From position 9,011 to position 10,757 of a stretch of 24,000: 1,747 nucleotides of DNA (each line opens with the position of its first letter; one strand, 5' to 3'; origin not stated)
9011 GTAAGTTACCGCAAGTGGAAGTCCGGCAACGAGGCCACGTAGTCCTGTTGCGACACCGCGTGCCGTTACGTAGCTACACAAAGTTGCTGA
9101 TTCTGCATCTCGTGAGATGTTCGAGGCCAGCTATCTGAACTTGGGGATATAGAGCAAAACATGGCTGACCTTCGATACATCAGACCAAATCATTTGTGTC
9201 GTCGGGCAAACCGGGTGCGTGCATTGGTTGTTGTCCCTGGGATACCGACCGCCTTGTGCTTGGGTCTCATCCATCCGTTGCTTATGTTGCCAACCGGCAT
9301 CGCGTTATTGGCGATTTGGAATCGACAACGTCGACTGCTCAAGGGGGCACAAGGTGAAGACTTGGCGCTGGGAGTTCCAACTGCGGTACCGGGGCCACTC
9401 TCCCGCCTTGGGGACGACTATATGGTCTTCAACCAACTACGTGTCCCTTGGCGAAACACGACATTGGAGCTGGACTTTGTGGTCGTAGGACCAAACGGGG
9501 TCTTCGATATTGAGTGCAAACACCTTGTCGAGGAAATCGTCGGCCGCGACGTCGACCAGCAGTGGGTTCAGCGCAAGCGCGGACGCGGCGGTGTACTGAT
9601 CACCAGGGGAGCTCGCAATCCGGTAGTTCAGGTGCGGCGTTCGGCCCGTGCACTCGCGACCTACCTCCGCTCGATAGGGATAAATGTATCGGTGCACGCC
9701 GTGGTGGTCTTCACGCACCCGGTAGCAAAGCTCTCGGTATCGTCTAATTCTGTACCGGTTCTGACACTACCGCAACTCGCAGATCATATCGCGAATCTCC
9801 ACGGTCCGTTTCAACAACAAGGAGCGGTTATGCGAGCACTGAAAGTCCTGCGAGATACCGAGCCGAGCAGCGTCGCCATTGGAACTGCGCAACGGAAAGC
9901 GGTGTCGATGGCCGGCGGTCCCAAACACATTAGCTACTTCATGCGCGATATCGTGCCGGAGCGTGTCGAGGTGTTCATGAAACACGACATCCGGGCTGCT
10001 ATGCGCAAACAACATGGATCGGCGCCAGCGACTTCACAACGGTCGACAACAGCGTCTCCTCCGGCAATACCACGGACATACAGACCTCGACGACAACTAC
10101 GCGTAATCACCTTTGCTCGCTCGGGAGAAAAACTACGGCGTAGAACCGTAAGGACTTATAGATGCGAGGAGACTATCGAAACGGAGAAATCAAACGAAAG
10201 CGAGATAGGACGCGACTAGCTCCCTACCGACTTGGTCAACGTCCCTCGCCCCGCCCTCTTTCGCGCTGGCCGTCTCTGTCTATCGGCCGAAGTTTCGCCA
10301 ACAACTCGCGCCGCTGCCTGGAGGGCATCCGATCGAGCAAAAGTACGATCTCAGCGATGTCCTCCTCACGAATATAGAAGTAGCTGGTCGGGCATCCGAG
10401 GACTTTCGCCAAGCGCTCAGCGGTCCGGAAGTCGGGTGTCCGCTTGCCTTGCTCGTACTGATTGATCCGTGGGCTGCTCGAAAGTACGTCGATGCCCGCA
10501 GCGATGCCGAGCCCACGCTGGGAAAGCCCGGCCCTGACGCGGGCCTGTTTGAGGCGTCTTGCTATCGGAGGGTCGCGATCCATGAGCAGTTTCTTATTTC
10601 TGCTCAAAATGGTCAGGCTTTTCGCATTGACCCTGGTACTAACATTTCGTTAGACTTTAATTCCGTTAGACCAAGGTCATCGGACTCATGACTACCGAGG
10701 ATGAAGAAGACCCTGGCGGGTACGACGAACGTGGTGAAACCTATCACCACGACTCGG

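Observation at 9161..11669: Island cargo module: membrane-anchored NERD nuclease, XRE regulator and two unknown proteins (candidate defence or abortive-infection-like system)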

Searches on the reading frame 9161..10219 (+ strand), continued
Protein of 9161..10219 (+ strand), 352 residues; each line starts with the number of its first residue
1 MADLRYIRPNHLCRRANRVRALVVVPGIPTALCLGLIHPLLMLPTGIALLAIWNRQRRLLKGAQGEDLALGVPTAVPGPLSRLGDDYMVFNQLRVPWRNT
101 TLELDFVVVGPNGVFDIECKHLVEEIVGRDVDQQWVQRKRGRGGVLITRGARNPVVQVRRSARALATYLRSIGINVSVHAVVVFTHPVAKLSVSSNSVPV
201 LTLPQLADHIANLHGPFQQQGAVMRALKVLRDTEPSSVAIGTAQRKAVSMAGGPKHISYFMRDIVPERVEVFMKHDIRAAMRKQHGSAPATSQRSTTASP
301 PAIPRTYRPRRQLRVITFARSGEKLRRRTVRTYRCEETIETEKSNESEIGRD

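Call 82: search_protein_families(library=padloc, proteins=[L004:524-3952:-, L004:48-527:-, L004:4522-4914:-, L007:2964-3950:-, L007:3947-4804:-, L007:1972-2874:-, L007:5273-5644:-, L006:7678-8775:-, L005:3971-4960:+, L010:8619-9860:+], max_evalue=0.001)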
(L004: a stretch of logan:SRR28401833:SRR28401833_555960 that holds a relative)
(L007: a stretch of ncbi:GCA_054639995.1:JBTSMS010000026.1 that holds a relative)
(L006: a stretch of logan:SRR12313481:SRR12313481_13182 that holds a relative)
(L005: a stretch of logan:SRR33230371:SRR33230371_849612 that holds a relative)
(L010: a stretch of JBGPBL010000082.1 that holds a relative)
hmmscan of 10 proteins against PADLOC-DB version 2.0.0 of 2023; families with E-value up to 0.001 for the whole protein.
L004:524-3952:- (1142 aa): 56 families (the best 25 are shown)
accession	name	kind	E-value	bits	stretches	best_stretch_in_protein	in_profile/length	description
PDLC00659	HmaA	-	3.1e-171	569.8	1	3-1090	4-1132/1176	SNF2 helicase / DEAD-box helicase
PDLC02620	DrmD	-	7.8e-121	402.8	1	7-644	3-625/1060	DrmD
PDLC02500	BrxHI|BrxHII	-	3.4e-112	374.7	1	99-669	87-643/933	BrxHI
PDLC02504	BrxHI|BrxHII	-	8.1e-96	319.9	1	71-978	78-956/971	BrxHII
PDLC02621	DrmD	-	2.6e-95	318.6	1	105-654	124-682/1040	DrmD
PDLC02572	DrmA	-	6.7e-71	237.5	1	116-614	131-640/1043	DrmA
PDLC02632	DrmD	-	3.3e-64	215.5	1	116-612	136-641/662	DrmD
PDLC02619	DrmD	-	3.8e-64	215.2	2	90-522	20-439/872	DrmD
PDLC02623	DrmD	-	3.5e-59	198.5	3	339-644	409-670/1040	DrmD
PDLC02634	DrmD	-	5.6e-56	187.9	1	84-633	73-620/900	DrmD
PDLC02633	DrmD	-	1.2e-55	186.9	1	106-610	129-643/839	DrmD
PDLC02624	DrmD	-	2.5e-45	153.1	1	141-608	2-478/652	DrmD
PDLC02840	DpdE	-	2.3e-40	136.8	2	99-292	156-332/1091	DpdE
PDLC02843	DpdE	-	5.9e-38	128.4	2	99-287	155-322/1091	DpdE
PDLC02853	DpdE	-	1.8e-35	120.2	1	81-632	76-636/985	DpdE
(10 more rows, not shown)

L004:48-527:- (159 aa): 0 families

L004:4522-4914:- (130 aa): 0 families

L007:2964-3950:- (328 aa): 6 families
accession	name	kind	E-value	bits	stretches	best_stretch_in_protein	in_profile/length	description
PDLC04903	PDC-S09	-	2.7e-08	32.1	1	8-34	29-55/108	-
PDLC04902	PDC-S09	-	4.2e-06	25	1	8-36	24-52/97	-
PDLC04907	PDC-S09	-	1e-05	23.6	1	7-35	29-57/114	-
PDLC04904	PDC-S09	-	4.8e-05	21.5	1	8-35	28-55/104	-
PDLC04906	PDC-S09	-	0.00015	20.1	1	8-35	27-54/98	-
PDLC04368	PDC-M05A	-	0.00046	18.1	0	10-78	112-179/201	-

L007:3947-4804:- (285 aa): 0 families

L007:1972-2874:- (300 aa): 1 family
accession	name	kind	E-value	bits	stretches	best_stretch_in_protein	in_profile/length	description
PDLC05052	PDC-S61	-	2.3e-12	45.1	1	18-275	22-235/253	-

L007:5273-5644:- (123 aa): 0 families

L006:7678-8775:- (365 aa): 0 families

L005:3971-4960:+ (329 aa): 0 families

L010:8619-9860:+ (413 aa): 0 families

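Call 95: find_related_loci(query=A1, collection=metagenome_contigs, flank=8000)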
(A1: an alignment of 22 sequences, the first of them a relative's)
Query A1 (352 aa) in metagenome_contigs; peptide patterns used: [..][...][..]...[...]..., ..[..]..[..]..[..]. (x = any residue, [..] = any of these).
292 stretches matched a pattern; 182 encode a relative of the query (tblastn E <= 1e-3); the best 80 are kept; 80 distinct loci.
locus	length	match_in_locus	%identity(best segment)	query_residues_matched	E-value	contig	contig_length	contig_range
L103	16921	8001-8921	39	1-303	2e-66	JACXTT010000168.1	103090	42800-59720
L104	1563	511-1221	48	1-234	2e-58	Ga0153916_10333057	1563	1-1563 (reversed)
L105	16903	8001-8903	39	1-301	2e-55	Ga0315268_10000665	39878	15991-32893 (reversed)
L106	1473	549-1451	39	1-301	3e-57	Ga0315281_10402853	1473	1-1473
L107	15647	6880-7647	44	1-265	2e-53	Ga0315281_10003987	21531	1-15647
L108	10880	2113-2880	44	1-265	3e-52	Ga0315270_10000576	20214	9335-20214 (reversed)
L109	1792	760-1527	44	1-265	1e-53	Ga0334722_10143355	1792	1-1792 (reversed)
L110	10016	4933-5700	44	1-265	3e-52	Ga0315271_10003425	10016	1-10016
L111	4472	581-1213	46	1-210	1e-51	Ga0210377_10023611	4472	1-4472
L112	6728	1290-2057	43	1-265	5e-47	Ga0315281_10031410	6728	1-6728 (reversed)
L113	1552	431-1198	43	1-265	1e-47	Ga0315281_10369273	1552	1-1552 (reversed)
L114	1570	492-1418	36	1-310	4e-47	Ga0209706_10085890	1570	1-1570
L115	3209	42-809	42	1-265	5e-44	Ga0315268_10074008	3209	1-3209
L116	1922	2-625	44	6-210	5e-43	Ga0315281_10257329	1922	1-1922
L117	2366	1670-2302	45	1-210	3e-42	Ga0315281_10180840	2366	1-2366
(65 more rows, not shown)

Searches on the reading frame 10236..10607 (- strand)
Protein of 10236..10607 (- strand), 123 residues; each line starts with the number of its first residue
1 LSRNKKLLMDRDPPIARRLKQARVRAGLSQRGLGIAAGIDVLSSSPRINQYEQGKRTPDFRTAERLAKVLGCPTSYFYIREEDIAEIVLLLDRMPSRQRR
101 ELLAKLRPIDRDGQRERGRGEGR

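Call 4: search_protein_families(library=pfam, proteins=[window:10236-10607:-], max_evalue=0.1)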
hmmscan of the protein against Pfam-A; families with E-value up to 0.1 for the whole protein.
window:10236-10607:- (123 aa): 3 families
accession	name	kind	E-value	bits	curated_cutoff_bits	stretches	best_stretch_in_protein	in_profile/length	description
PF13560.12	HTH_31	-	2.3e-11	44.3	27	1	16-73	3-57/64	Helix-turn-helix domain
PF01381.28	HTH_3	-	1.5e-10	41.4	23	1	19-77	1-55/55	Helix-turn-helix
PF12844.13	HTH_19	-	1.6e-06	28.4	30.2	1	17-78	2-59/64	Helix-turn-helix domain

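Call 5: search_protein_families(library=padloc, proteins=[window:10236-10607:-], max_evalue=0.1)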
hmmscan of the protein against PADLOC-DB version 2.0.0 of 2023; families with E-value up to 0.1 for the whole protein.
window:10236-10607:- (123 aa): 15 families
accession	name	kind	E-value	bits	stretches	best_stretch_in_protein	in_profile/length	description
PDLC03667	Control_protein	-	6.4e-27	91.8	1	17-106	4-93/101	control protein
PDLC03949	RmrA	-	6.2e-10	36.5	1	17-83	5-67/363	-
PDLC03952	RmrA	-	3.4e-09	34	1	15-83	23-87/395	-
PDLC03951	RmrA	-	6.3e-09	33.3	1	17-78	11-68/400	-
PDLC03946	RmrA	-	1.8e-08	31.5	1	17-84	5-68/357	-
PDLC03947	RmrA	-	1.2e-07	28.9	1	12-82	9-75/383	-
PDLC03944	RmrA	-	2.8e-07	27.9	1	17-81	9-69/384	-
PDLC03954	RmrA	-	3.7e-07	27.4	1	17-82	13-74/380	-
PDLC03948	RmrA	-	7.3e-07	26.4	1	16-79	10-69/397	-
PDLC02926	HTH_VI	-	1.9e-06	26.1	1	15-85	2-68/92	-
PDLC03953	RmrA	-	3e-06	24.7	1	15-100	6-87/373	-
PDLC03956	RmrA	-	0.00052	17.2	1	15-93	9-83/399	-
PDLC03955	RmrA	-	0.00055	17.3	1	17-79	23-81/371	-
PDLC04142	capH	-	0.00089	18.3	1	16-113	8-80/103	capH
PDLC03945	RmrA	-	0.0025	15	1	17-82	5-66/394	-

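Call 6: search_protein_families(library=ncbifam, proteins=[window:10236-10607:-], max_evalue=0.1)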
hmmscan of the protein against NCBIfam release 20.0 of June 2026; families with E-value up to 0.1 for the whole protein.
window:10236-10607:- (123 aa): 7 families
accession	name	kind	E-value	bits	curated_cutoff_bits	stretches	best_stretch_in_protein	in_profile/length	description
NF041951.1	phage_RstR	subfamily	4.7e-07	30.1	80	1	15-83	3-67/108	RstR family transcriptional repressor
NF007408.0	PRK09943.1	equivalog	1.6e-05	24.6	211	1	15-87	8-76/185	HTH-type transcriptional regulator PuuR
TIGR03070.1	couple_hipB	subfamily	2.1e-05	24.4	71.65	1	15-71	3-55/58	type II toxin-antitoxin system Y4mF family antitoxin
NF007257.0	PRK09706.1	subfamily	4.3e-05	23.3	101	1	15-83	6-70/135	transcriptional repressor DicA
NF052239.1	antitox_spr1629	equivalog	0.0013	17.9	335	1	17-82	5-66/377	spr1629 family repressor/antitoxin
TIGR00270.2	TIGR00270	equivalog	0.0073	16.1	110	1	17-71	78-128/159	multiprotein bridging factor aMBF1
NF006015.0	PRK08154.1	subfamily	0.02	14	204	1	15-106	31-122/314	anaerobic benzoate catabolism transcriptional regulator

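Call 43: search_protein_families(library=phrogs, proteins=[window:10236-10607:-], max_evalue=0.01)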
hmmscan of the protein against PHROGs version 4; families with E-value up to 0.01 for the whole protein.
window:10236-10607:- (123 aa): 11 families
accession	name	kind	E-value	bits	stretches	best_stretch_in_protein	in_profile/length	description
phrog_8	-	transcription regulation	3.3e-12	47.5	1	9-95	71-150/346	transcriptional regulator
phrog_2439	-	transcription regulation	2.3e-10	40.9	1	17-85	10-74/367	transcriptional regulator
phrog_3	-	transcription regulation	1.4e-09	39.3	1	8-83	82-152/430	transcriptional repressor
phrog_4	-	transcription regulation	2.9e-09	37.4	1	13-82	135-196/400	transcriptional repressor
phrog_1373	-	transcription regulation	9.7e-07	29.9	1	17-84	66-129/166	transcriptional regulator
phrog_5823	-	transcription regulation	1.3e-06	28.8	1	14-76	6-65/404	transcriptional regulator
phrog_2967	-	transcription regulation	2.7e-06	28.1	1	14-82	10-74/225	transcriptional regulator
phrog_2328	-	transcription regulation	2.1e-05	25.3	1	13-75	15-72/128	transcriptional repressor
phrog_7241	-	transcription regulation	0.00046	21.2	1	22-74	69-117/122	transcriptional regulator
phrog_3037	-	transcription regulation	0.00082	20.2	1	16-74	28-71/189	transcriptional repressor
phrog_2104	-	unknown function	0.0044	18.2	1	16-69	41-90/103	-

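Call 54: search_solved_structures(query=window:10236-10583:-, max_evalue=0.001)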
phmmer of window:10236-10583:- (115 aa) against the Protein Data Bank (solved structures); distinct sequences matched with E-value up to 0.001: 2.
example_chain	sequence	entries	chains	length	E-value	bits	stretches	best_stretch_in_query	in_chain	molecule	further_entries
3lfp_A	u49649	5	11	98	6.7e-26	94.1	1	7-94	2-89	Csp231I C protein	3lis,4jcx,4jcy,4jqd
4o8b_A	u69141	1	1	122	3.6e-20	75.7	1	8-96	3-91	Uncharacterized protein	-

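Call 76: find_homologous_proteins(query=window:10236-10583:-, max_evalue=1e-10)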
Query window:10236-10583:- (115 aa): 35 proteins with E <= 1e-10 among 64 candidates.
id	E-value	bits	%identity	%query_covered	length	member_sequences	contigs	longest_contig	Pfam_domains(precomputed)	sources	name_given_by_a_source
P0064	1.1e-66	240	100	100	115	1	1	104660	PF12844.14,PF01381.29,PF13560.13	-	-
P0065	3.2e-47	177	82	86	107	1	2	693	PF01381.29,PF13560.13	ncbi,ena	-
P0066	1.4e-45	172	80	86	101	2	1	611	PF01381.29,PF13560.13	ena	-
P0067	1.3e-41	159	74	86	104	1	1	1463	PF12844.14,PF01381.29,PF13560.13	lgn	-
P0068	3.1e-39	152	69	86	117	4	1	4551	PF12844.14,PF01381.29,PF13560.13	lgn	-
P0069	1.1e-37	147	63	100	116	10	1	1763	PF01381.29,PF13560.13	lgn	-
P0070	1.1e-36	143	68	74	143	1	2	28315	PF01381.29,PF13560.13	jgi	jgi:transcriptional regulator with XRE-family HTH domain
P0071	1.3e-36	143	67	86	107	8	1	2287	PF12844.14,PF01381.29,PF13560.13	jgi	jgi:transcriptional regulator with XRE-family HTH domain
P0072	1.1e-35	140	69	85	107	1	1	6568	PF12844.14,PF01381.29,PF13560.13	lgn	-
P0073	1.9e-35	139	65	95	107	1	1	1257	PF12844.14,PF01381.29,PF13560.13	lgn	-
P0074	2.3e-35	139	68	86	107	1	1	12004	PF12844.14,PF01381.29,PF13560.13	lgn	-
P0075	2.6e-35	139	66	86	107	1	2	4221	PF12844.14,PF01381.29,PF13560.13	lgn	-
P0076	2.9e-35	139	67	86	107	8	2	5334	PF12844.14,PF01381.29,PF13560.13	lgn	-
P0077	2.5e-34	136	67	86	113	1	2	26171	PF12844.14,PF01381.29,PF13560.13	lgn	-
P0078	5.4e-33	132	61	88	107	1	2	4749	PF12844.14,PF01381.29,PF13560.13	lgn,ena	-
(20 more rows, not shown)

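Call 77: find_encoding_contigs(protein=P0070, flank=7000, max_places=2)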
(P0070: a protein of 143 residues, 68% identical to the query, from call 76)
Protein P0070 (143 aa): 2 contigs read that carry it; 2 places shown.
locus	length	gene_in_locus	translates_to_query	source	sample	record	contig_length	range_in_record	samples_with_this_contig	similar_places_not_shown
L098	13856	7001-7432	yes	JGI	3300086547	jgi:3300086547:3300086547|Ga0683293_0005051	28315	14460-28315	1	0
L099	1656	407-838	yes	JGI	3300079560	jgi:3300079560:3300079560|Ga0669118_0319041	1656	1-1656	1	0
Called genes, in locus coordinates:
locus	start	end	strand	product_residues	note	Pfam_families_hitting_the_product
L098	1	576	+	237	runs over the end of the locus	PF03472:Autoind_bind, PF08281:Sigma70_r4_2 (weak), PF00196:GerE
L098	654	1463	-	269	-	PF00561:Abhydrolase_1, PF12697:Abhydrolase_6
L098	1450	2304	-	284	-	PF13714:PEP_mutase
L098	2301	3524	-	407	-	PF00067:p450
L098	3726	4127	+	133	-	PF16245:DUF4902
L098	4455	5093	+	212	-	PF00765:Autoind_synth, PF13444:Acetyltransf_5 (weak)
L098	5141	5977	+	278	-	PF22624:AASDHPPT_N, PF01648:ACPS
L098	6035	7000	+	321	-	PF08545:ACP_syn_III (weak)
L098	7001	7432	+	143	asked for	PF13560:HTH_31, PF01381:HTH_3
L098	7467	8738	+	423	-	PF00368:HMG-CoA_red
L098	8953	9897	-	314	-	PF00561:Abhydrolase_1, PF12697:Abhydrolase_6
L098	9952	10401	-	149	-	PF02311:AraC_binding (weak), PF07883:Cupin_2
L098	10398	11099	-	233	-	PF03070:TENA_THI-4 (weak), PF14518:Haem_oxygenas_2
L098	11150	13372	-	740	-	PF14518:Haem_oxygenas_2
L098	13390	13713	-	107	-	PF12797:Fer4_2 (faint), PF12838:Fer4_7 (faint), PF13237:Fer4_10 (weak), PF14697:Fer4_21 (faint), PF12800:Fer4_4 (faint), PF00037:Fer4, PF12837:Fer4_6 (weak), PF11953:DUF3470, +3 more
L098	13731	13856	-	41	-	?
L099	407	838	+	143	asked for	PF13560:HTH_31, PF01381:HTH_3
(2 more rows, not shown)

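Call 78: find_encoding_contigs(protein=P0077, flank=7000, max_places=2)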
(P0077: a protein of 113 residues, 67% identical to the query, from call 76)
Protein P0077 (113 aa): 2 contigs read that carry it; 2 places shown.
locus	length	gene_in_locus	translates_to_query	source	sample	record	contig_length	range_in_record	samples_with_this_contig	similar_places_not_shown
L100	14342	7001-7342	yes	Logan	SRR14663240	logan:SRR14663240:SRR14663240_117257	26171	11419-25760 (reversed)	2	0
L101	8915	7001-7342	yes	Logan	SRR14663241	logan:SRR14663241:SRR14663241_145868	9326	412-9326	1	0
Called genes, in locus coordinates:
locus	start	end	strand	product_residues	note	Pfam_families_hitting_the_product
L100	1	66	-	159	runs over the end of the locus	?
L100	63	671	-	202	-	PF13338:AbiEi_4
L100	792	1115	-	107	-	-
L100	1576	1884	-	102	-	-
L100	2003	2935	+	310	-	PF12834:Phage_int_SAM_2, PF12835:Integrase_1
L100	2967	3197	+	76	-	PF13986:DUF4224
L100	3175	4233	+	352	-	PF00589:Phage_integrase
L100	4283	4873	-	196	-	-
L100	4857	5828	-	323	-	-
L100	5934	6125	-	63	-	PF02599:CsrA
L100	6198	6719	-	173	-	-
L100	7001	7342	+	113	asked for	PF01381:HTH_3, PF12844:HTH_19 (weak), PF13560:HTH_31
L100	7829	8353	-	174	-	-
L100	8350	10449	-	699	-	PF01695:IstB_IS21 (faint), PF06068:TIP49 (faint), PF13191:AAA_16 (faint), PF00004:AAA, PF00910:RNA_helicase (faint), PF00004:AAA, PF05496:RuvB_N (weak), PF07728:AAA_5 (weak), +9 more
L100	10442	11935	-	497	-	-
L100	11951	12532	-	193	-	PF01464:SLT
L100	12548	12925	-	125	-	-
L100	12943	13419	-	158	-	-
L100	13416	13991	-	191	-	-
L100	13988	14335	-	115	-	-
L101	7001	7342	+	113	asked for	PF01381:HTH_3, PF12844:HTH_19 (weak), PF13560:HTH_31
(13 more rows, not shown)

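Call 79: find_encoding_contigs(protein=P0074, flank=7000, max_places=2)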
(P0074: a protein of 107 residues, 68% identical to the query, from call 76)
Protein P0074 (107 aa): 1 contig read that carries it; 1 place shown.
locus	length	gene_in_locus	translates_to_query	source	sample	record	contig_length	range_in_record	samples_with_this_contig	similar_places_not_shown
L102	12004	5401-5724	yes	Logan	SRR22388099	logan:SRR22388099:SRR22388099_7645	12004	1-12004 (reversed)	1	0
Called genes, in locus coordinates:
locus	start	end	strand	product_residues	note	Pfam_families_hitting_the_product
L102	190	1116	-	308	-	PF08843:AbiEii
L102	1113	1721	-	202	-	PF13338:AbiEi_4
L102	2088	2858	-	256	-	-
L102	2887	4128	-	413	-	PF07719:TPR_2 (faint), PF10602:RPN7 (faint), PF17874:TPR_MalT, PF13432:TPR_16 (weak), PF24885:TPR_NPHP3 (weak), PF13424:TPR_12, PF00515:TPR_1 (weak), PF13424:TPR_12, +9 more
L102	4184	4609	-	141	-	-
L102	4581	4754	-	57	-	-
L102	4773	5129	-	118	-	-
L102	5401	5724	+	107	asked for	PF01381:HTH_3, PF12844:HTH_19 (weak), PF13560:HTH_31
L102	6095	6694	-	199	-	-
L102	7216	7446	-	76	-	-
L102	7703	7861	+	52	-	-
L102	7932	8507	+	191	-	-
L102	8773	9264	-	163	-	PF19456:MobI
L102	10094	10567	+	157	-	-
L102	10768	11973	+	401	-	PF00589:Phage_integrase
